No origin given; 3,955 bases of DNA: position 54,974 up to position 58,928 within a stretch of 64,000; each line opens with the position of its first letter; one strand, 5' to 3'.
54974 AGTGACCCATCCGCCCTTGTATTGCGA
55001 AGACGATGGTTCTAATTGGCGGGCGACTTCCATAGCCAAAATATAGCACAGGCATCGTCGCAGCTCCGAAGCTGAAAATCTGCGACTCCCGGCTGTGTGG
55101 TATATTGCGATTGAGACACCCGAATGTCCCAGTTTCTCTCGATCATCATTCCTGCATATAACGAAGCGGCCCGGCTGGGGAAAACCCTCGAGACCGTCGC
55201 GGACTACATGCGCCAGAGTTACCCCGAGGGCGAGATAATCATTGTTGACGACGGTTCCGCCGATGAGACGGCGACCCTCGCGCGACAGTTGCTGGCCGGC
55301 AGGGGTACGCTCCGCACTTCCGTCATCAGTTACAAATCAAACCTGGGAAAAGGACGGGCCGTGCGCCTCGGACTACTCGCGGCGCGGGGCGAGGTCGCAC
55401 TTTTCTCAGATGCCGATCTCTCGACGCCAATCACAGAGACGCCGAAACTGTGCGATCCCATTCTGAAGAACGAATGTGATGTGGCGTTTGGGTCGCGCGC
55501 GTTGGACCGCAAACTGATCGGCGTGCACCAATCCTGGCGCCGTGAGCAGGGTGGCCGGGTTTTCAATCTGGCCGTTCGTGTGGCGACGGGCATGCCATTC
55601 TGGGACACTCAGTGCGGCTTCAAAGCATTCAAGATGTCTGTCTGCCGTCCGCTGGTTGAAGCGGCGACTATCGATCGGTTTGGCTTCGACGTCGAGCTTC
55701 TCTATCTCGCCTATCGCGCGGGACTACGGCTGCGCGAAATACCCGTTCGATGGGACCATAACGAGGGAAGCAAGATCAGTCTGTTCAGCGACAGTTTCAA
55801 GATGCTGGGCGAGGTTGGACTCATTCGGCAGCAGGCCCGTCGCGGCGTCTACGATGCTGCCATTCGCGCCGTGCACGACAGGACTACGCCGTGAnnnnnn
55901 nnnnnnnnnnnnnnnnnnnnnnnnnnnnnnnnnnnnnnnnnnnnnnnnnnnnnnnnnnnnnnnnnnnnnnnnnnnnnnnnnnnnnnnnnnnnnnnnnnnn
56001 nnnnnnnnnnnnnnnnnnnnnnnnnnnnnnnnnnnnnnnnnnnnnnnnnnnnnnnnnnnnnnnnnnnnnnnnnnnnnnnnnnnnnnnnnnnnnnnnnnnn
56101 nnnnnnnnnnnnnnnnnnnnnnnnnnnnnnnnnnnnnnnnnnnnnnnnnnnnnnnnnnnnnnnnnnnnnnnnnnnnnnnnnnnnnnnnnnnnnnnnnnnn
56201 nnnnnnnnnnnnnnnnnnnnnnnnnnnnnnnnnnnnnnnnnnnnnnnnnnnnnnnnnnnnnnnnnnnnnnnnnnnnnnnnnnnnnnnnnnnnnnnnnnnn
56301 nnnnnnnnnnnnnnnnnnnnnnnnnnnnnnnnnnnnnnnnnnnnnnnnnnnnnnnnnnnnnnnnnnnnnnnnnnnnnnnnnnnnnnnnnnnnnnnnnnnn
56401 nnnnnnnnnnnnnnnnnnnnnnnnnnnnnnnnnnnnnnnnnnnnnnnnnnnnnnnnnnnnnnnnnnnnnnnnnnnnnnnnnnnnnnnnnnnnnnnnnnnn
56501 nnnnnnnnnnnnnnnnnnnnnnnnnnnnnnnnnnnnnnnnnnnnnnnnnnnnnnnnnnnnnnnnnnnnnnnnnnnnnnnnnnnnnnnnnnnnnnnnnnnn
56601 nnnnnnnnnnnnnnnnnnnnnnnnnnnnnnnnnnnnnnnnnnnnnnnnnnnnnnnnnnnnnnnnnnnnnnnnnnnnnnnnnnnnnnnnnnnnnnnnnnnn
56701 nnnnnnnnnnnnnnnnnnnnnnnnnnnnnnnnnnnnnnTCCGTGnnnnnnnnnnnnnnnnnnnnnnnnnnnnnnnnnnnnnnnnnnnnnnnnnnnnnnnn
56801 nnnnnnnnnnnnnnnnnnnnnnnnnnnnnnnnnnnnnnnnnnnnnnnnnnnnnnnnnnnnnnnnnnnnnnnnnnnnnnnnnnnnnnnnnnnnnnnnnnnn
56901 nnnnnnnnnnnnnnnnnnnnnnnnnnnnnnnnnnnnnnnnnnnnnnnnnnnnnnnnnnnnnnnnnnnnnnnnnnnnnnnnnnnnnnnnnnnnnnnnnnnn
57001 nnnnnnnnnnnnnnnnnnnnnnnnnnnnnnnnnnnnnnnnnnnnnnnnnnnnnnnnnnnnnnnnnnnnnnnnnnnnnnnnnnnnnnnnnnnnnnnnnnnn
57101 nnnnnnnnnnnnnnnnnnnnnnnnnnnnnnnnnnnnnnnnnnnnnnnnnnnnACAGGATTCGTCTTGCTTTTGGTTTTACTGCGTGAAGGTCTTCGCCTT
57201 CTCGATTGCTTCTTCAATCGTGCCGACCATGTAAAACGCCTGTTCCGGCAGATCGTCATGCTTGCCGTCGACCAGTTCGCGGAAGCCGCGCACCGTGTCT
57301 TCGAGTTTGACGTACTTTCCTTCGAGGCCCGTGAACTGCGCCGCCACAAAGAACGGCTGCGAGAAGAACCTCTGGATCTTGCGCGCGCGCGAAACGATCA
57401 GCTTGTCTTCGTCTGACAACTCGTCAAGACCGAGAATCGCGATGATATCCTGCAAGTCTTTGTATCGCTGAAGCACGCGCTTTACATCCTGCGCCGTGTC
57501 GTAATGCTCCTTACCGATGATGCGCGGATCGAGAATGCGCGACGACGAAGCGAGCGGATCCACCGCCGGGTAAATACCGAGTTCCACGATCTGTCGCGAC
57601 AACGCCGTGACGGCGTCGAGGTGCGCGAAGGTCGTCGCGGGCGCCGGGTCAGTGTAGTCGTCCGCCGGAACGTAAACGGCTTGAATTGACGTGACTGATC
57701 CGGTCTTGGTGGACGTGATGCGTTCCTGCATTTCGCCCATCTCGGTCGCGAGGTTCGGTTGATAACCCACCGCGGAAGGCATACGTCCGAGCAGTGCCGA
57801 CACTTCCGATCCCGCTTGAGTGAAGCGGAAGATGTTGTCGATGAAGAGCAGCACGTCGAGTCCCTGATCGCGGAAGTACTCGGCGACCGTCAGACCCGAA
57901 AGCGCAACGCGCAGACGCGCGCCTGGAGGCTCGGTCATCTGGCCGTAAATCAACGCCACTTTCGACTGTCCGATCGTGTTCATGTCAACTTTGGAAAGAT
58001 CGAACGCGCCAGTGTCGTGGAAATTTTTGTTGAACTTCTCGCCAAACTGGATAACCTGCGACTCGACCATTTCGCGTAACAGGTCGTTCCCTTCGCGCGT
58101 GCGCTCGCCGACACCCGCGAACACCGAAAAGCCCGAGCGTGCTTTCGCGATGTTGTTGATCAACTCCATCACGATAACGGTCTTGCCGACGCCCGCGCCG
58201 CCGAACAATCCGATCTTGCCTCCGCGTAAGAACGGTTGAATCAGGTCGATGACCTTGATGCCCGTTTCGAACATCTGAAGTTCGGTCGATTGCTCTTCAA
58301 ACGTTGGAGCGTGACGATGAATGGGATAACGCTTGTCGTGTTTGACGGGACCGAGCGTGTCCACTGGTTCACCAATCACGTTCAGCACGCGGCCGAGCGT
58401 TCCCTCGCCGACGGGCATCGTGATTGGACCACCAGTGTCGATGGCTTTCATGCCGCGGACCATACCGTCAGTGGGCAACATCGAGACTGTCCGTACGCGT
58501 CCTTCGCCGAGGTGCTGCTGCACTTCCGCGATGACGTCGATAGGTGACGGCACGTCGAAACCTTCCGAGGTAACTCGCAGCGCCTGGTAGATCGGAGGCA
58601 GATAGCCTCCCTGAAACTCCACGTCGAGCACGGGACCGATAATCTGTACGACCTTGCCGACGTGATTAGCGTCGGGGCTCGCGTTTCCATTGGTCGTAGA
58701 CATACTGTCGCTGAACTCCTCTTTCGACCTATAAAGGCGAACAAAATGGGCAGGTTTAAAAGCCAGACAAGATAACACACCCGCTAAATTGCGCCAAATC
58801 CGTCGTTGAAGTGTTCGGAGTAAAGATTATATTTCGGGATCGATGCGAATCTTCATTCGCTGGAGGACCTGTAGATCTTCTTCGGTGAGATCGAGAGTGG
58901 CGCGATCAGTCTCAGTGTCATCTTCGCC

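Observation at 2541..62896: Family of at least 13 intergenic hairpin elements whose arms are tandem copies of 7-9-nt words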

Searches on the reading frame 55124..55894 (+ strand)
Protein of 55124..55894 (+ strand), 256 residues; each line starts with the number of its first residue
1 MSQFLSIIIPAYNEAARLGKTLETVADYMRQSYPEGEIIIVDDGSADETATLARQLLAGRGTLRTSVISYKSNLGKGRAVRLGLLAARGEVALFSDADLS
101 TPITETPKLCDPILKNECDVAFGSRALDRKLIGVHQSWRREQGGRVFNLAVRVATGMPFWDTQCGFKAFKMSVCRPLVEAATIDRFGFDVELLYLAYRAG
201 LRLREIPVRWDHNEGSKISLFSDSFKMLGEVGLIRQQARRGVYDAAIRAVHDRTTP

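Call 19: search_protein_families(library=pfam, proteins=[window:55124-55894:+])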
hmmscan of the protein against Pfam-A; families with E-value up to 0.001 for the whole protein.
window:55124-55894:+ (256 aa): 3 families
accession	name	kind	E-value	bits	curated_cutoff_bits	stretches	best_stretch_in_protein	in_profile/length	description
PF00535.33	Glycos_transf_2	-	7.2e-27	94.8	23.3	1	6-158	1-148/168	Glycosyl transferase family 2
PF13641.12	Glyco_tranf_2_3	-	2.4e-07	31.4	27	1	5-98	3-96/230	Glycosyltransferase like family 2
PF10111.15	Glyco_tranf_2_2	-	4e-05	23.7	27.3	1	6-98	1-91/276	Glycosyltransferase like family 2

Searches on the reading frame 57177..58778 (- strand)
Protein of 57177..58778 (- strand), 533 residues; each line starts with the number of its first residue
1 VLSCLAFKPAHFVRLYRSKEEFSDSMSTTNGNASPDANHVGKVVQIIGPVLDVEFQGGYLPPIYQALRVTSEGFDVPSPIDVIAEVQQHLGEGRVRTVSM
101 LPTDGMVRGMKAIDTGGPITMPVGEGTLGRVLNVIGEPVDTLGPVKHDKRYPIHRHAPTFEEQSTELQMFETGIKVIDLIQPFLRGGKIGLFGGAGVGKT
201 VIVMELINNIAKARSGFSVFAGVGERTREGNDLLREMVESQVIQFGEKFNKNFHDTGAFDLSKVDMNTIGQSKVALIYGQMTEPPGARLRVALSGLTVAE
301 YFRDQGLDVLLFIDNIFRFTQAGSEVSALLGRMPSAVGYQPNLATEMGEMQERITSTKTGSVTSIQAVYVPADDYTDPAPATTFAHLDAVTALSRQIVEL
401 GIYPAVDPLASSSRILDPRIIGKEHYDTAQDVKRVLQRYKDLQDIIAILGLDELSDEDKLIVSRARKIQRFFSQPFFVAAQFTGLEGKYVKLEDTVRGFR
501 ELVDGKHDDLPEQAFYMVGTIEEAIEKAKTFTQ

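Call 65: search_protein_families(library=pfam, proteins=[window:57177-58778:-], max_evalue=0.00001)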
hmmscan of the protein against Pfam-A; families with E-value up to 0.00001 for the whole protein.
window:57177-58778:- (533 aa): 3 families
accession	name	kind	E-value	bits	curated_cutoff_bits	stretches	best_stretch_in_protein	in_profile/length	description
PF00006.31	ATP-synt_ab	-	2.7e-65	220.4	29.5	1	173-413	1-213/213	ATP synthase alpha/beta family, nucleotide-binding domain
PF22919.1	ATP-synt_VA_C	-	6.5e-17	61.9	24.7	1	420-498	7-87/101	C-terminal domain of V and A type ATP synthase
PF02874.29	ATP-synt_ab_N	-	1.7e-14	54.5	20.9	1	43-116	1-69/69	ATP synthase alpha/beta family, beta-barrel domain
